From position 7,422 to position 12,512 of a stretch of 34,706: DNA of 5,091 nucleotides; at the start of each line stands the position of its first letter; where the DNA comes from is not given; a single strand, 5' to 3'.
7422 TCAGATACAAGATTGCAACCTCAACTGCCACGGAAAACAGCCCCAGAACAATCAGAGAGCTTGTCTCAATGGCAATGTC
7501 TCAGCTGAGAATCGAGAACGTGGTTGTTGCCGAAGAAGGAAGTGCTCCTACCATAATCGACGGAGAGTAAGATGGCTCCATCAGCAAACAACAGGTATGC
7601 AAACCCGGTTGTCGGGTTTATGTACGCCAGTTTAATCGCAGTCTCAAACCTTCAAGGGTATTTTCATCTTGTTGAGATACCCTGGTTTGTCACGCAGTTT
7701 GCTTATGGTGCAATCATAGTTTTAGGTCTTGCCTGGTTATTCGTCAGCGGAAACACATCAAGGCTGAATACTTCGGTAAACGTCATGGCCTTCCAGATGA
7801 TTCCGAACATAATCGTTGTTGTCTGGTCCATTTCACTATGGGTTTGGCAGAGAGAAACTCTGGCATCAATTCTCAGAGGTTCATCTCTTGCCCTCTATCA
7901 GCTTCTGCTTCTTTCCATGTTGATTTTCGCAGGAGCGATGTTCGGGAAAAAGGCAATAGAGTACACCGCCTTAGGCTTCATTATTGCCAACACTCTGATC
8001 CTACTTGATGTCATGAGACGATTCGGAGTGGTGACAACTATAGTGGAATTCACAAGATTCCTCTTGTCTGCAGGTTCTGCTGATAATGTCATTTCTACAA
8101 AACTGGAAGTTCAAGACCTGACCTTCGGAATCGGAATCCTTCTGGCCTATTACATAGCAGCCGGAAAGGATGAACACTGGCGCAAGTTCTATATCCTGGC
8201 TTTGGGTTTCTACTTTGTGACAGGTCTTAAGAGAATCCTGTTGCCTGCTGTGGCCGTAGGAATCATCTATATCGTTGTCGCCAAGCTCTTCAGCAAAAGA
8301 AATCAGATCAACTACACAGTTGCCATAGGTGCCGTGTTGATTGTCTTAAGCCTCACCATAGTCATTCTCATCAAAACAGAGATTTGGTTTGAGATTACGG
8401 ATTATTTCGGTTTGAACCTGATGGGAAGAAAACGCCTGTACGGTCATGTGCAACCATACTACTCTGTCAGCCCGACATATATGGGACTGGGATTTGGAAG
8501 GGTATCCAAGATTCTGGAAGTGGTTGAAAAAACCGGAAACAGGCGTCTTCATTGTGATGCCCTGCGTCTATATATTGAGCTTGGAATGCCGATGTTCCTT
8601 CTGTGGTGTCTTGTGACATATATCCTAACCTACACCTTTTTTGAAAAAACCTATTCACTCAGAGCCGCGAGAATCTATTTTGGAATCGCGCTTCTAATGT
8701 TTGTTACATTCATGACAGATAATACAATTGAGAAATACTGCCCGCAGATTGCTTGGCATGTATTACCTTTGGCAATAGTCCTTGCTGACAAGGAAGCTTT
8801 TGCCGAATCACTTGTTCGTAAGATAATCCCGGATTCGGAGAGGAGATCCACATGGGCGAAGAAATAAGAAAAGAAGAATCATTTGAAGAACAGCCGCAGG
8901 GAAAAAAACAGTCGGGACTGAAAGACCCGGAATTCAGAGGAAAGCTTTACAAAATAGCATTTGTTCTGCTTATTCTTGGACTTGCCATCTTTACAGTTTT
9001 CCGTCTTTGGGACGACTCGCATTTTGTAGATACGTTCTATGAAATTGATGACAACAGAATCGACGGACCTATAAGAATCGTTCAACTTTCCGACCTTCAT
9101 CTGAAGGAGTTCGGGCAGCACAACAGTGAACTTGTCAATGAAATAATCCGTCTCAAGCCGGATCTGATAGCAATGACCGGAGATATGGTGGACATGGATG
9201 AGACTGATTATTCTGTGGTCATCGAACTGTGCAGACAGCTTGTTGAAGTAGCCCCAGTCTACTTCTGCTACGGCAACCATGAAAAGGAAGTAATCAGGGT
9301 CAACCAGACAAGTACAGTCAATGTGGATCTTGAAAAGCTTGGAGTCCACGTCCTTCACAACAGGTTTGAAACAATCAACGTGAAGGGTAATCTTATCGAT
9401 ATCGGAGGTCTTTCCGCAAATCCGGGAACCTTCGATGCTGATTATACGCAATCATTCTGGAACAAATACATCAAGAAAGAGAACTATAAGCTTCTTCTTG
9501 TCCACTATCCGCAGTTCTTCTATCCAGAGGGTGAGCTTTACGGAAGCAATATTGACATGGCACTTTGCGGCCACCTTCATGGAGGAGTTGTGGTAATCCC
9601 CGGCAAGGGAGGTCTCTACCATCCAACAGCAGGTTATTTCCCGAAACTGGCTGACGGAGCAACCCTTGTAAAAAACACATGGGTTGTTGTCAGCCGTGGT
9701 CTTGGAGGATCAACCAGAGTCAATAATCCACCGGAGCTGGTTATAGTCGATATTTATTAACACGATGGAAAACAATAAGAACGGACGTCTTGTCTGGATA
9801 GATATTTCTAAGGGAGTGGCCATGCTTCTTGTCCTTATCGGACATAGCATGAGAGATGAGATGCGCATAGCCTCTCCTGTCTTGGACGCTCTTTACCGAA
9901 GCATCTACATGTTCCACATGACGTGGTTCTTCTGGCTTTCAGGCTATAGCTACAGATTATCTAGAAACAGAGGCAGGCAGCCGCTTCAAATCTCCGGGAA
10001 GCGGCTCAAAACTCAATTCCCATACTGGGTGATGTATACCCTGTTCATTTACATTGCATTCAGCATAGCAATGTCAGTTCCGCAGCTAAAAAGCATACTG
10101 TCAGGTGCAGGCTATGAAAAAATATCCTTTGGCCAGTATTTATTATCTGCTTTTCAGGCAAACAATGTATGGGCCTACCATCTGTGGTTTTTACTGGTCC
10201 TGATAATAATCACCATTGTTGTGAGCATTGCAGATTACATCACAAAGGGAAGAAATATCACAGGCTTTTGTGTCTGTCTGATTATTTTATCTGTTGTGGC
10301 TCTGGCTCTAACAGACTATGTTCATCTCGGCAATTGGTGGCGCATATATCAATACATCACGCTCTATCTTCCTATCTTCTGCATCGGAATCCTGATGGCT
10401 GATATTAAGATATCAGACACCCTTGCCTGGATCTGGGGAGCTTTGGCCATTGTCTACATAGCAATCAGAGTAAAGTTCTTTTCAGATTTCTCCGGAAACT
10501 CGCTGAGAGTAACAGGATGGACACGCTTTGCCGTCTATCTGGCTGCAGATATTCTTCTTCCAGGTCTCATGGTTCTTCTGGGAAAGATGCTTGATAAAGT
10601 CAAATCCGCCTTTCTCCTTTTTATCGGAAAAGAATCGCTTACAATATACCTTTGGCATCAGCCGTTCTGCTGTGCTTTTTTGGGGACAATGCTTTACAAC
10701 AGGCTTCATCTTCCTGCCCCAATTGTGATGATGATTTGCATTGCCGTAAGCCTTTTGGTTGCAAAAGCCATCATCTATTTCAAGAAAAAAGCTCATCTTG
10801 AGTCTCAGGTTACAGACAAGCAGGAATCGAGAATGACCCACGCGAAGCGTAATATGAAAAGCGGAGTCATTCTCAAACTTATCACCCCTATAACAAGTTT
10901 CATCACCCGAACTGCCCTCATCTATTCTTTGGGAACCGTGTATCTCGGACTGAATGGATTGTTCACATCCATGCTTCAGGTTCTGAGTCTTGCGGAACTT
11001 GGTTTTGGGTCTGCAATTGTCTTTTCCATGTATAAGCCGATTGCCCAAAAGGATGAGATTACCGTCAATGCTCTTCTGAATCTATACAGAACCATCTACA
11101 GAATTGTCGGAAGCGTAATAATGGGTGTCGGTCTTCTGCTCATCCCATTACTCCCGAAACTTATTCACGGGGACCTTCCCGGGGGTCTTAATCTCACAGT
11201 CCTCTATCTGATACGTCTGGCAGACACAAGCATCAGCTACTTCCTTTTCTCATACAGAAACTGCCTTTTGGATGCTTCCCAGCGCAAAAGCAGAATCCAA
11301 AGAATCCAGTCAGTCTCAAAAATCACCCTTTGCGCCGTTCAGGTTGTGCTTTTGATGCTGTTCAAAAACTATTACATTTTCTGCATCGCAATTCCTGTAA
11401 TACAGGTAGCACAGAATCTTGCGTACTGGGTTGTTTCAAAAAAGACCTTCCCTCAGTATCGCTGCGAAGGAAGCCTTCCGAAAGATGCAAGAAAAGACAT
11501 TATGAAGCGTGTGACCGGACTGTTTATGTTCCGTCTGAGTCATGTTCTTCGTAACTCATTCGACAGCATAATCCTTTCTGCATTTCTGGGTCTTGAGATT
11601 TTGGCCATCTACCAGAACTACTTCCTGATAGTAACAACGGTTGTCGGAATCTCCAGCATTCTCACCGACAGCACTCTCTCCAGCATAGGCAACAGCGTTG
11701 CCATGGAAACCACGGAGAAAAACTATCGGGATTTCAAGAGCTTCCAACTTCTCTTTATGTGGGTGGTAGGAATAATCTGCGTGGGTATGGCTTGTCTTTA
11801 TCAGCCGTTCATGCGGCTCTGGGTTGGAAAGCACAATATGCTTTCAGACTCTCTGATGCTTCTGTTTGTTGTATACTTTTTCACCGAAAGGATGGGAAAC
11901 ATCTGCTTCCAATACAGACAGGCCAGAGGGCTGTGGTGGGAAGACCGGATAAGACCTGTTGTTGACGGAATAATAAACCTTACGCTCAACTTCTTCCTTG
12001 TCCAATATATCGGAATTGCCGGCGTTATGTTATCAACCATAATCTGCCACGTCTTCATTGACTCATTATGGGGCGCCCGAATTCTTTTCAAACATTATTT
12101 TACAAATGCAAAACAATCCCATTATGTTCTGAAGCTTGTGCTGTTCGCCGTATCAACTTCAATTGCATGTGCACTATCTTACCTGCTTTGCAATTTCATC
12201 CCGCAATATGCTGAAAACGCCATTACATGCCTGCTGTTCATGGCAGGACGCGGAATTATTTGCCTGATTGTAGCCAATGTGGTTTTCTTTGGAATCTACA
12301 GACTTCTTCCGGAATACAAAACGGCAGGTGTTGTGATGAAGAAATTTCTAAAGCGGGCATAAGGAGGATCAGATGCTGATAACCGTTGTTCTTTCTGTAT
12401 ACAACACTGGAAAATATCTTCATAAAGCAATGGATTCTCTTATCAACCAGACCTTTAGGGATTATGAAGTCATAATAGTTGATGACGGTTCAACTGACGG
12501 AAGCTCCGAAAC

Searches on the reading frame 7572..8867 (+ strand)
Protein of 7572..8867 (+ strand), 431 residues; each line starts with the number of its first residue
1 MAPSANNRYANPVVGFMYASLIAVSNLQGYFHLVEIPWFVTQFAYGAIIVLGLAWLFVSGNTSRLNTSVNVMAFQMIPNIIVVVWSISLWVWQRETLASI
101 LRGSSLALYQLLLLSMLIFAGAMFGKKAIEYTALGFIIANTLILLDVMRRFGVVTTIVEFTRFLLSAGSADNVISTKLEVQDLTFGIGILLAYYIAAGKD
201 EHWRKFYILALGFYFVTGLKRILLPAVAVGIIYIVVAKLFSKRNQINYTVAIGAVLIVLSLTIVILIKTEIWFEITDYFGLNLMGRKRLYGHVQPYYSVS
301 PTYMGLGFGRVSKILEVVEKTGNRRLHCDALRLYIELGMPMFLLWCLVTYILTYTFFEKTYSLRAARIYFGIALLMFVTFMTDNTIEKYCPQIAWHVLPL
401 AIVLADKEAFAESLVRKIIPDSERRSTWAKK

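Call 3: search_protein_families(library=pfam, proteins=[window:7572-8867:+], max_evalue=1)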
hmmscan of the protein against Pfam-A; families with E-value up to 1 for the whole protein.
window:7572-8867:+ (431 aa): 0 families

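Call 6: search_protein_families(library=ncbifam, proteins=[window:7572-8867:+], max_evalue=0.1)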
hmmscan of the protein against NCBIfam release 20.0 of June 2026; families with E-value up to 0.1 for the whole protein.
window:7572-8867:+ (431 aa): 0 families

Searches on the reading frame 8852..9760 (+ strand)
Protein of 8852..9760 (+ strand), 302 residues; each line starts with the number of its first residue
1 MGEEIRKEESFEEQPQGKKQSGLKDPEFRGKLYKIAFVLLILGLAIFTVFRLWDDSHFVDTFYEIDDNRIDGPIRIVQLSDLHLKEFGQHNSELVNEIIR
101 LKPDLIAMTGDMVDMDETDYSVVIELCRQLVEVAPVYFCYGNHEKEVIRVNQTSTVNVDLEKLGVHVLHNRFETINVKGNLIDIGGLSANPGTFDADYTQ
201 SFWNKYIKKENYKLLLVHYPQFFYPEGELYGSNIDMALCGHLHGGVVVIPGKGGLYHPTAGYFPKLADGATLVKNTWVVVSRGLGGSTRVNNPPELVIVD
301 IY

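Call 5: search_protein_families(library=pfam, proteins=[window:8852-9760:+], max_evalue=0.001)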
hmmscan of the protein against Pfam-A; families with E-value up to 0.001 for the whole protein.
window:8852-9760:+ (302 aa): 2 families
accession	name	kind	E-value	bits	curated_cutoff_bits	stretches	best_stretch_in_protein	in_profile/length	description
PF00149.33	Metallophos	-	1.8e-13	51.8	21.5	1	74-244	1-190/191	Calcineurin-like phosphoesterase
PF12850.12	Metallophos_2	-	3.4e-07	30.8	27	1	75-176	2-91/154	Calcineurin-like phosphoesterase superfamily domain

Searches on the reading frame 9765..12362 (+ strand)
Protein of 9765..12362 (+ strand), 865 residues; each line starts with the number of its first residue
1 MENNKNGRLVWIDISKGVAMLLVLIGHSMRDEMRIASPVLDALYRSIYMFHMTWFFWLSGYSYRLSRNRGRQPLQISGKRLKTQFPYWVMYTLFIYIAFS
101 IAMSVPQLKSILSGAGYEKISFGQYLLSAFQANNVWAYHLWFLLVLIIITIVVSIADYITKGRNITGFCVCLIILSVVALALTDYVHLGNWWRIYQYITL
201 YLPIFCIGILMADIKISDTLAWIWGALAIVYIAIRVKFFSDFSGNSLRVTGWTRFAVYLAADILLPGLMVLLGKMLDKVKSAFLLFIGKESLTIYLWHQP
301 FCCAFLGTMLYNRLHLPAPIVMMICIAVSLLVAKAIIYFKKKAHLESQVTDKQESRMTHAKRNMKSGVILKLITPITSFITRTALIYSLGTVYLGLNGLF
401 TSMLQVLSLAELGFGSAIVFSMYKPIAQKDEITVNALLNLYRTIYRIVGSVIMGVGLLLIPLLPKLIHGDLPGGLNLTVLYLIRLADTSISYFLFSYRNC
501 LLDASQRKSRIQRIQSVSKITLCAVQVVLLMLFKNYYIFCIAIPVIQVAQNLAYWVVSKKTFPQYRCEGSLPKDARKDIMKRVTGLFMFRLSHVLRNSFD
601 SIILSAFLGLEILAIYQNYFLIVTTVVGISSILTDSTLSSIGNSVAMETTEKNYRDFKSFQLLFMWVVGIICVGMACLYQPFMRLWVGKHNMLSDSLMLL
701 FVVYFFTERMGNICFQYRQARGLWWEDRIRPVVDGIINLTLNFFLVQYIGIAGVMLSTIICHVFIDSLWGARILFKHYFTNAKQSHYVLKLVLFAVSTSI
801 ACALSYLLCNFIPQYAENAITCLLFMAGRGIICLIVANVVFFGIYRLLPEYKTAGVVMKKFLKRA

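Call 5: search_protein_families(library=pfam, proteins=[window:9765-12362:+], max_evalue=0.001)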
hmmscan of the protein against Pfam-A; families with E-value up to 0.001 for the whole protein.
window:9765-12362:+ (865 aa): 1 family
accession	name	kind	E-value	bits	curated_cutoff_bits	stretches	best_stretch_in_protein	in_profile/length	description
PF01757.29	Acyl_transf_3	-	2.6e-22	79.7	31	1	10-333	2-321/326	Acyltransferase domain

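Call 6: search_protein_families(library=ncbifam, proteins=[window:9765-12362:+], max_evalue=0.1)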
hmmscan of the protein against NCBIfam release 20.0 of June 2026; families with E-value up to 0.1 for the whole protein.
window:9765-12362:+ (865 aa): 0 families

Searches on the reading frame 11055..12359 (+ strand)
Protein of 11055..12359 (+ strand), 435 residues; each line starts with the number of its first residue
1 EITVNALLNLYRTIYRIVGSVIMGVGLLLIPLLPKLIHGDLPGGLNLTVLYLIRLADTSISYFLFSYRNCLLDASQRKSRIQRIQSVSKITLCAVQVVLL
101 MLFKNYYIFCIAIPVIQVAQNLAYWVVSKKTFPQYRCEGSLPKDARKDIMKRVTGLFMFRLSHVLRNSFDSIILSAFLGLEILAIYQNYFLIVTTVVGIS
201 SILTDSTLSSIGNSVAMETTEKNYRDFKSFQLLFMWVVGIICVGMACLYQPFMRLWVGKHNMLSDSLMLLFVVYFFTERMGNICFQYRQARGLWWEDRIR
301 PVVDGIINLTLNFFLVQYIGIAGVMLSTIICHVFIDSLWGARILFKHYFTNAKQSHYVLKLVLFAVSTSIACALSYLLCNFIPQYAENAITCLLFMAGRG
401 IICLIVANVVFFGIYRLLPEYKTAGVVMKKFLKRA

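Call 68: search_protein_families(library=pfam, proteins=[window:11055-12359:+], max_evalue=0.1)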
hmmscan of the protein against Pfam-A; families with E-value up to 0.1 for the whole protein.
window:11055-12359:+ (435 aa): 1 family
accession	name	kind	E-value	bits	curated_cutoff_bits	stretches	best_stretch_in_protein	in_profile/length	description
PF01943.22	Polysacc_synt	-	1.6e-07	31.5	28.2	1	17-200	82-258/274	Polysaccharide biosynthesis protein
